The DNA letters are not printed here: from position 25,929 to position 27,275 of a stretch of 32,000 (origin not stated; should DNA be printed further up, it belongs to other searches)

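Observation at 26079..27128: orf349: exonuclease-domain-like ORF with no polymerase domain, possibly a remnant of a foreign DNA polymerase gene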

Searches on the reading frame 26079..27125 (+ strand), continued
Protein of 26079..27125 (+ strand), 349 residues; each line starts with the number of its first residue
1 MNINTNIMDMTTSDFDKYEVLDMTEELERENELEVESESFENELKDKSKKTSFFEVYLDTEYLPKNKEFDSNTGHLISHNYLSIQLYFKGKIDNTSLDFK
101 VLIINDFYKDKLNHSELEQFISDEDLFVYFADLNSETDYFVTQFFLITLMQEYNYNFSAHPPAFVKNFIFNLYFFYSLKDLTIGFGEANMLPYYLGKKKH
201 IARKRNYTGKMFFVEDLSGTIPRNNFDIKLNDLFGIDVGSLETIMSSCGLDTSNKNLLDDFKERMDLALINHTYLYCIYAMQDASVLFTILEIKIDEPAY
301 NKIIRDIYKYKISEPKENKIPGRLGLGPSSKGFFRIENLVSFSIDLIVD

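Call 43: search_solved_structures(query=A2, max_evalue=10, show_alignments=0)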
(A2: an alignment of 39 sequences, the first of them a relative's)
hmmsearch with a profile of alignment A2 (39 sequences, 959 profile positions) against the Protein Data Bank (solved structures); distinct sequences matched with E-value up to 10: 7.
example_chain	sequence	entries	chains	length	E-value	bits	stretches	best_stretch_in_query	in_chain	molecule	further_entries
4b08_A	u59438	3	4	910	6.3e-05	24.5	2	607-645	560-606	DNA POLYMERASE ALPHA CATALYTIC SUBUNIT A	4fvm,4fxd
4fyd_A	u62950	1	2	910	6.4e-05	24.5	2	607-645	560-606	DNA polymerase alpha catalytic subunit A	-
2jgu_A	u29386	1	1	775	0.94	10.7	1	607-644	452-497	DNA POLYMERASE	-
3a2f_A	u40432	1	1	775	0.94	10.7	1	607-644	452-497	DNA polymerase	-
4ahc_A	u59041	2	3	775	0.94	10.7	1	607-644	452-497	DNA POLYMERASE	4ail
1q8i_A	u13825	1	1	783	1.7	9.9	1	605-645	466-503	DNA polymerase II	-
3k57_A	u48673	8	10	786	1.8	9.8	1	605-645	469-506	DNA polymerase II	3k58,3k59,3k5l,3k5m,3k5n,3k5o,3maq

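Call 55: find_encoding_contigs(protein=P0003, flank=10000)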
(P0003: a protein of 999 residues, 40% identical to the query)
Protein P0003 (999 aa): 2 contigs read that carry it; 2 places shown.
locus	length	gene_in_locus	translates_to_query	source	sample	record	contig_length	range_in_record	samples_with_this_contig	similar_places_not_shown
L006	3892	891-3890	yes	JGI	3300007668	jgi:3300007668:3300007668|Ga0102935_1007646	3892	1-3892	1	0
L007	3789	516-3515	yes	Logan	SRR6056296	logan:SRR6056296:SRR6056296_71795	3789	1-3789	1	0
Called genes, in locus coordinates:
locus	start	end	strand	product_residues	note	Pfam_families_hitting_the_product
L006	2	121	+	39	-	?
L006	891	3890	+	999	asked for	?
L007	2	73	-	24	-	?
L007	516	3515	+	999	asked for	-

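Call 56: find_encoding_contigs(protein=P0005, flank=10000)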
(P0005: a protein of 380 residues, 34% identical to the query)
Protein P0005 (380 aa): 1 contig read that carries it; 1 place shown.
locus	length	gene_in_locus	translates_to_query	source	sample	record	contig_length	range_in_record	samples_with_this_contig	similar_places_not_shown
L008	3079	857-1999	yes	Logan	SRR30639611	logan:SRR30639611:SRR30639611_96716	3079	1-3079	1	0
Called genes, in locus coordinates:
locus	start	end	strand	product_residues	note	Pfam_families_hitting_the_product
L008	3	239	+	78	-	?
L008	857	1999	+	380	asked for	-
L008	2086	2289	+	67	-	-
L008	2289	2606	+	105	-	-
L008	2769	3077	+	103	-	?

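Call 58: predict_structure(alignment_id=A2)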
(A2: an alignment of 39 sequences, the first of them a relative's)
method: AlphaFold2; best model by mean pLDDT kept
length: 1017 residues; sequences in the alignment: 39
mean_pLDDT: 85.3   pTM: 0.82
mean pLDDT of the five models: 85.3, 84.9, 84.5, 83.7, 81.6
residues with pLDDT >= 90: 611; 70-90: 271; 50-70: 63; < 50: 72
segments of 3 or more residues with pLDDT < 50: 1-57, 1005-1017
pLDDT, mean of each block of 10 residues (from residue 1): 31 30 29 37 41 47 66 61 69 92 96 87 96 94 94 89 91 70 87 91 91 80 88 88 90 87 81 90 94 94 91 90 91 92 93 93 91 93 93 93 89 91 89 82 85 95 92 94 84 85 92 96 96 84 80 79 95 97 97 95 96 95 83 86 94 92 85 87 92 94 95 97 93 94 89 96 96 94 93 97 95 96 92 94 90 86 94 88 91 89 78 80 90 90 95 86 59 80 93 93 54 41
secondary structure, 60 per line:
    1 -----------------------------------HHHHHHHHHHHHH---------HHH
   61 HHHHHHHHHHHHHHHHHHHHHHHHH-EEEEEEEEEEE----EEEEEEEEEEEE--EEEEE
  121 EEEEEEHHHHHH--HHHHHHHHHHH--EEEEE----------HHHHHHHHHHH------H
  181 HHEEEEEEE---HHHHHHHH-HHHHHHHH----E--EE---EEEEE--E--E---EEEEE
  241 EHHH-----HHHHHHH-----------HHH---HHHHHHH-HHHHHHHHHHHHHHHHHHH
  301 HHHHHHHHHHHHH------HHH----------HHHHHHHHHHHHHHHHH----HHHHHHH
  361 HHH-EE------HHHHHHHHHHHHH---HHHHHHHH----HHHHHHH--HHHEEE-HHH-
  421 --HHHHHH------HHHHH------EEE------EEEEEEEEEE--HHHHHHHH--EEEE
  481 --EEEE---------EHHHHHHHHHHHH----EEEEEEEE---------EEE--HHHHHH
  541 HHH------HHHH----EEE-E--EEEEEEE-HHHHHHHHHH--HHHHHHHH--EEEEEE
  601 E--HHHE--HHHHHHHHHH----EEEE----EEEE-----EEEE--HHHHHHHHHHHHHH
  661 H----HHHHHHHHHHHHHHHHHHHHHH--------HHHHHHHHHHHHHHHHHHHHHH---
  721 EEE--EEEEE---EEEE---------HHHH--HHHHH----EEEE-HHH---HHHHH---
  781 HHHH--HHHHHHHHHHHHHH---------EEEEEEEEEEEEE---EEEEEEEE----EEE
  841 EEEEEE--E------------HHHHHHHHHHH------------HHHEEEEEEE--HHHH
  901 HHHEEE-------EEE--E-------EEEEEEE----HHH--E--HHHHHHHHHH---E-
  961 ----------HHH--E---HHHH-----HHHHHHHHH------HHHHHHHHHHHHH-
elements in order (helices of 4 or more, strands of 3 or more residues): H36-48 H58-85 E87-97 E102-113 E116-126 H127-132 H135-145 E148-152 H163-173 E183-189 H193-200 H202-209 E222-226 E236-241 H250-256 H274-280 H282-313 H333-349 H354-363 H373-385 H389-396 H401-407 E413-415 H423-428 H435-439 E446-448 E455-464 H467-474 E477-480 E483-486 H497-508 E513-520 E530-532 H535-543 H550-553 E558-560 E565-571 H573-582 H585-592 E595-601 H610-619 E624-627 E632-635 E641-644 H647-661 H666-687 H696-717 E721-723 E726-730 E734-737 H747-750 H753-757 E762-765 H773-777 H781-784 H787-800 E810-822 E826-833 E838-846 H862-872 E888-894 H897-903 E904-906 E914-916 E927-933 H946-955 H980-983 H989-997 H1004-1016

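Call 61: fold_search(model_id=the predicted structure, library=pdb)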
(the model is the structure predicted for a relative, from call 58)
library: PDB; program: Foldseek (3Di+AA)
matches with E <= 10: 628; with E <= 0.001: 177
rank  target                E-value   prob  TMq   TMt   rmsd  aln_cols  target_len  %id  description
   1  2oyq_A                9.6e-10  1.00  0.31  0.36  14.9       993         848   12  Crystal structure of RB69 gp43 in complex with DNA with 5-NIMP opposite an abasic site analog (released 2007-10-23)
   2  8d96_C                1.0e-09  1.00  0.29  0.33  11.7       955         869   11  Human DNA polymerase alpha/primase elongation complex I bound to primer/template (released 2023-04-19)
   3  3k5m_A                1.2e-09  1.00  0.29  0.35  13.4       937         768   10  Crystal structure of E.coli Pol II-abasic DNA-ddGTP Lt(-2, 2) ternary complex (released 2010-02-02)
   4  4q5v_A                1.2e-09  1.00  0.26  0.30  12.3       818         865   10  Crystal structure of the catalytic core of human DNA polymerase alpha in ternary complex with an RNA-primed DNA templa (released 2014-11-26)
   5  1xhx_A                1.4e-09  1.00  0.30  0.49  10.9       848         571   12  Phi29 DNA Polymerase, orthorhombic crystal form (released 2004-12-07)
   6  4ail_C                1.4e-09  1.00  0.28  0.36  11.9       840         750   11  Crystal Structure of an Evolved Replicating DNA Polymerase (released 2012-03-07)
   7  2pzs_C                1.4e-09  1.00  0.30  0.50  11.0       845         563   12  Phi29 DNA polymerase complexed with primer-template DNA (post-translocation binary complex) (released 2007-07-17)
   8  3cq8_A                1.5e-09  1.00  0.28  0.30  18.3       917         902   10  Ternary complex of the L415F mutant RB69 exo(-)polymerase (released 2008-09-02)
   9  7b0h_E                2.0e-09  1.00  0.27  0.36  11.8       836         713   10  TgoT_6G12 Ternary complex (released 2021-01-13)
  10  7b0h_F                2.3e-09  1.00  0.29  0.37  13.4       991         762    9  TgoT_6G12 Ternary complex (released 2021-01-13)
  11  3k59_A                2.8e-09  1.00  0.29  0.36  13.3       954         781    9  Crystal structure of E.coli Pol II-normal DNA-dCTP ternary complex (released 2010-02-09)
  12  2dy4_C                3.1e-09  1.00  0.31  0.34  14.5      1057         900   11  Crystal structure of RB69 GP43 in complex with DNA containing Thymine Glycol (released 2007-01-09)
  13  2dtu_A                3.1e-09  1.00  0.32  0.35  17.1      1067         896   11  Crystal structure of the beta hairpin loop deletion variant of RB69 gp43 in complex with DNA containing an abasic site (released 2006-12-05)
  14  1ih7                  3.1e-09  1.00  0.30  0.34  21.6      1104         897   11  High-Resolution Structure of Apo RB69 DNA Polymerase (released 2001-06-13)
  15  9mj5_S                3.5e-09  1.00  0.28  0.32  13.4       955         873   11  Catalytic domain of human DNA polymerase alpha in complex with DNA and RPA (released 2025-02-19)
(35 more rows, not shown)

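Call 70: search_protein_families(library=pfam, proteins=[L002:225-629:+, L002:674-1459:+, L002:5061-5516:+, L002:5994-6728:+, L003:4397-4819:+, L003:5605-6321:+, L003:9144-9863:+, L005:1-600:+, L005:609-1145:+], max_evalue=0.01)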
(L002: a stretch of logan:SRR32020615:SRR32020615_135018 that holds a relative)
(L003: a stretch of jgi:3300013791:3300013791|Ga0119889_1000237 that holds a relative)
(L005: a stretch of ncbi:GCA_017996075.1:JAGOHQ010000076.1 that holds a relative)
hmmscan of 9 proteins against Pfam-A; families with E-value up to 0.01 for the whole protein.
L002:225-629:+ (135 aa): 0 families

L002:674-1459:+ (262 aa): 0 families

L002:5061-5516:+ (152 aa): 1 family
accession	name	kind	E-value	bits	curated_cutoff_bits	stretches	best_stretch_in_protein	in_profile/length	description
PF06330.16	TRI5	-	0.0014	18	25.2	0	3-29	324-350/362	Trichodiene synthase (TRI5)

L002:5994-6728:+ (245 aa): 0 families

L003:4397-4819:+ (141 aa): 0 families

L003:5605-6321:+ (239 aa): 0 families

L003:9144-9863:+ (240 aa): 2 families
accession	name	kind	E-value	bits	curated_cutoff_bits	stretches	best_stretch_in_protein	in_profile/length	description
PF04561.19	RNA_pol_Rpb2_2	-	1.2e-07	32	21.7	1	124-223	1-92/190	RNA polymerase Rpb2, domain 2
PF04563.20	RNA_pol_Rpb2_1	-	0.0016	18.4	28.2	0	52-123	47-155/203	RNA polymerase beta subunit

L005:1-600:+ (200 aa): 2 families
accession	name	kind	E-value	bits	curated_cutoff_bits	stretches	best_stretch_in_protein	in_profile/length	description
PF16684.10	ResT-TelK_cat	-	2.3e-32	112.5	27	1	13-197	7-181/181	Telomere resolvase ResT/TelK catalytic domain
PF07531.19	TAFH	-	0.004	17.6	27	0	58-91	39-72/90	NHR1 homology to TAF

L005:609-1145:+ (179 aa): 0 families

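Call 71: fold_search(model_id=the predicted structure, library=viral)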
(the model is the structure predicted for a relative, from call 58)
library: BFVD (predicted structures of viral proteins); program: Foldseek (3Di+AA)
matches with E <= 10: 634; with E <= 0.001: 77
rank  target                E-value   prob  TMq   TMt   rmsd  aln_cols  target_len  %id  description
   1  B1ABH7                6.7e-14  1.00  0.34  0.45  13.5       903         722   12  (no name in the UniProt tables at hand)
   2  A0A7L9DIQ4            2.0e-12  1.00  0.39  0.35  13.7      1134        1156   11  DNA polymerase [Passerine adenovirus 1]
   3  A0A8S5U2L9            1.1e-11  1.00  0.31  0.45  10.4       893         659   10  DNA-directed DNA polymerase [Podoviridae sp. ctCDM29]
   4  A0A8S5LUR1            2.2e-11  1.00  0.40  0.57   9.1      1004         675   12  DNA-directed DNA polymerase [Tectiviridae sp. cthzn51]
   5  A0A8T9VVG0            2.7e-11  1.00  0.24  0.23  21.6       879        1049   13  (no name in the UniProt tables at hand)
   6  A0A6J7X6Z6            3.0e-11  1.00  0.28  0.31  13.2       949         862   10  DNA-directed DNA polymerase [uncultured Caudovirales phage]
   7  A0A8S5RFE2            3.5e-11  1.00  0.31  0.37  14.7      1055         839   10  DNA polymerase B [virus sp. ctL1g6]
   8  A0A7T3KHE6            5.0e-11  1.00  0.30  0.34  14.3       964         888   11  DNA-directed DNA polymerase [Campylobacter phage F372]
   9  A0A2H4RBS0            7.2e-11  1.00  0.30  0.43  12.6       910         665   10  DNA-directed DNA polymerase [Sulfolobus ellipsoid virus 1]
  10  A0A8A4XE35            1.4e-10  1.00  0.32  0.31  12.9       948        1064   10  Structural protein [Phylloscopus inornatus densovirus]
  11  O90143                2.0e-10  1.00  0.27  0.40  12.7       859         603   11  DNA-directed DNA polymerase (Fragment) [Spodoptera litura multicapsid nucleopolyhedrovirus]
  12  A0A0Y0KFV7            2.6e-10  1.00  0.29  0.31  12.5       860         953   10  DNA polymerase [Glossina hytrovirus (isolate Glossina pallidipes/Ethiopia/Seibersdorf/-)]
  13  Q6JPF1                3.0e-10  1.00  0.28  0.30  13.8       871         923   11  DNA polymerase [Neodiprion lecontei nucleopolyhedrovirus (strain Canada)]
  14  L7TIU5                4.3e-10  1.00  0.29  0.33  10.8       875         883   10  DNA-directed DNA polymerase [Halorubrum sodomense tailed virus 2]
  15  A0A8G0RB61            4.6e-10  1.00  0.35  0.39  15.2      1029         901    9  DNA polymerase [Bat mastadenovirus]
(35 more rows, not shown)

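Call 76: list_cluster_members(proteins=[P0007, P0010, P0011, P0016, P0017, P0019, P0022, P0026, P0027, P0028])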
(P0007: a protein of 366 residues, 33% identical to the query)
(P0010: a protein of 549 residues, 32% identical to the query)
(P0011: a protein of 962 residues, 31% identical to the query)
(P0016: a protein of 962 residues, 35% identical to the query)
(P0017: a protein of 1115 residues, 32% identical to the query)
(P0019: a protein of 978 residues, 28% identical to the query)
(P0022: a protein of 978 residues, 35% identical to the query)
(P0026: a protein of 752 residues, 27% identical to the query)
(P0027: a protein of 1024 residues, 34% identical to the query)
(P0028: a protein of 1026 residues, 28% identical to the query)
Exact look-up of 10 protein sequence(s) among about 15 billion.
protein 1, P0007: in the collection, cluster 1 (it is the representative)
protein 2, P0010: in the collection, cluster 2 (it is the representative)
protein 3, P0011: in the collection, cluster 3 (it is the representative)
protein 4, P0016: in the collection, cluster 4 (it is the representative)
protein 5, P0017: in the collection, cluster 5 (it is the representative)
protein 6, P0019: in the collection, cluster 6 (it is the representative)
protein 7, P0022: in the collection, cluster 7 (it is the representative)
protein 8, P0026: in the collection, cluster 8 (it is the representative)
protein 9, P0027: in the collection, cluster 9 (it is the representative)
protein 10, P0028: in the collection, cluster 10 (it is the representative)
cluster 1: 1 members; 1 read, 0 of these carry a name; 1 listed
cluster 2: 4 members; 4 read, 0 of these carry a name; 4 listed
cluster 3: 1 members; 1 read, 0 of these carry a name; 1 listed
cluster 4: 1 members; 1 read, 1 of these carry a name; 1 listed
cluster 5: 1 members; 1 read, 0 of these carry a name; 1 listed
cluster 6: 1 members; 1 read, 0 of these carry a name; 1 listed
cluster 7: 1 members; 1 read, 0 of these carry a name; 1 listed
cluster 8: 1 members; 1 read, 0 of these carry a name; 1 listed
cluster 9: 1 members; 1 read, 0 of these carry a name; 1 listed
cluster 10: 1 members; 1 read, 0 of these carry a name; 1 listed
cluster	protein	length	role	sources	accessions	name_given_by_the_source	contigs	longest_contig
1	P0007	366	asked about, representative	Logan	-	-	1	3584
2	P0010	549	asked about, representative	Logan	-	-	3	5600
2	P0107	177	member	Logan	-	-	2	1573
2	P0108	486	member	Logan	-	-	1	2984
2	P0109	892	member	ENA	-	-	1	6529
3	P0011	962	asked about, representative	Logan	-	-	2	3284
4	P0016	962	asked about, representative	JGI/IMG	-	hypothetical protein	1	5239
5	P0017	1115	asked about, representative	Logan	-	-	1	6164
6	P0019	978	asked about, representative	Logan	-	-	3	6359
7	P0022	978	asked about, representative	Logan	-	-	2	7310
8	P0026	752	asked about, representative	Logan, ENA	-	-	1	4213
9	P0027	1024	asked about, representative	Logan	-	-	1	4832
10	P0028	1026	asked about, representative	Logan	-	-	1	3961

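Call 79: find_encoding_contigs(protein=window:26079-27125:+, flank=3000, max_places=10)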
Protein window:26079-27125:+ (349 aa): no gene with exactly this product is on record in the collection.

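Call 83: find_related_loci(query=A3, collection=metagenome_contigs, flank=10000)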
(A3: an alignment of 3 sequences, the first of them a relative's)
Query A3 (999 aa) in metagenome_contigs; peptide patterns used: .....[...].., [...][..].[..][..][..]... (x = any residue, [..] = any of these).
538 stretches matched a pattern; 2 encode a relative of the query (tblastn E <= 1e-3); 2 distinct loci.
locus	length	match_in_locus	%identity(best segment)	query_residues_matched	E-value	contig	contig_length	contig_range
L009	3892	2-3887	100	1-999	0e+0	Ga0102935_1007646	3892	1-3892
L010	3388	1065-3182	44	56-718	0e+0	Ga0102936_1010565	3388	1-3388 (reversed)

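Call 90: search_protein_families(library=pfam, alignment_id=A2, max_evalue=1)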
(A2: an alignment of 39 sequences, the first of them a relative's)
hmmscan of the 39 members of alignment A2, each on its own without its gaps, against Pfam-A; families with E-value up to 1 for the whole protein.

A. member 1, P0063 (1017 aa): 0 families

B. families by the number of members that match (of 39 scanned): 18 families
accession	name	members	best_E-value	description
PF00136.26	DNA_pol_B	5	1.4e-10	DNA polymerase family B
PF03175.18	DNA_pol_B_2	2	0.00036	DNA polymerase type B, organellar and viral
PF19231.4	DUF5884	1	0.0063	Family of unknown function (DUF5884)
PF08696.17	Dna2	1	0.013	DNA replication factor Dna2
PF00787.29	PX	1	0.035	PX domain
PF23465.1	DUF7131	1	0.038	Domain of unknown function (DUF7131)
PF15601.11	Imm70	1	0.043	Immunity protein 70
PF20547.3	DUF6761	1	0.045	Family of unknown function (DUF6761)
PF22128.2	Alp7A_like_C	1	0.049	Alp7A C-terminal domain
PF00820.24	Lipoprotein_1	1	0.1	Borrelia lipoprotein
PF05047.22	L51_S25_CI-B8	1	0.11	Mitochondrial ribosomal protein L51 / S25 / CI-B8 domain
PF07631.16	PSD4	1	0.14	Protein of unknown function (DUF1592)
PF15597.11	Imm59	1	0.14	Immunity protein 59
PF09084.16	NMT1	1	0.16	NMT1/THI5 like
PF08712.16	Nfu_N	1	0.17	Scaffold protein Nfu/NifU N terminal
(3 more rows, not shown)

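Call 92: find_encoding_contigs(protein=P0105, flank=10000)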
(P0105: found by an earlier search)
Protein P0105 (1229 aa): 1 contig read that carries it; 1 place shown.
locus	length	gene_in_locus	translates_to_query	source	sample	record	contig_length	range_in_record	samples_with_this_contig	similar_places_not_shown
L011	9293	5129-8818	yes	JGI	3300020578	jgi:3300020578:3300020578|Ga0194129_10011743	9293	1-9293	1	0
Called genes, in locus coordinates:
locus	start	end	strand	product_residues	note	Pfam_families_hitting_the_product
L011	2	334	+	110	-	?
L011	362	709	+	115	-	-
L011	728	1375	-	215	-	PF00313:CSD, PF04352:ProQ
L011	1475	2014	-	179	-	-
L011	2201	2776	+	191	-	-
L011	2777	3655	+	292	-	PF16684:ResT-TelK_cat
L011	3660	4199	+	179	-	-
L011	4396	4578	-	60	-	-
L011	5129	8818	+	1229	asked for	-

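Call 93: find_encoding_contigs(protein=P0022, flank=10000)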
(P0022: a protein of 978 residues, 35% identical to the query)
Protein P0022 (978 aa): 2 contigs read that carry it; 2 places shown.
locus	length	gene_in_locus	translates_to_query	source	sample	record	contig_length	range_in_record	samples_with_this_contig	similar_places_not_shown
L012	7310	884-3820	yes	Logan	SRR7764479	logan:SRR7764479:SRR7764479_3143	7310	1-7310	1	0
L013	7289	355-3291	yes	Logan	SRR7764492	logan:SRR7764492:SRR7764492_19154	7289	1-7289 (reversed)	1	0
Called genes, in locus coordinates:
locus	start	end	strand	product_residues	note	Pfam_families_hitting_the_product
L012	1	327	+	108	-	?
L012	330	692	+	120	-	-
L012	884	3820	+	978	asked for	-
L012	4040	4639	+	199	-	-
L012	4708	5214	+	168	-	-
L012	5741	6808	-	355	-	-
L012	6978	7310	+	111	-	?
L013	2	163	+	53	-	?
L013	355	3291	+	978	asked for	-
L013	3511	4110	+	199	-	-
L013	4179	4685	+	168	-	-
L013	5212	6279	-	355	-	-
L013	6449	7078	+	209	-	-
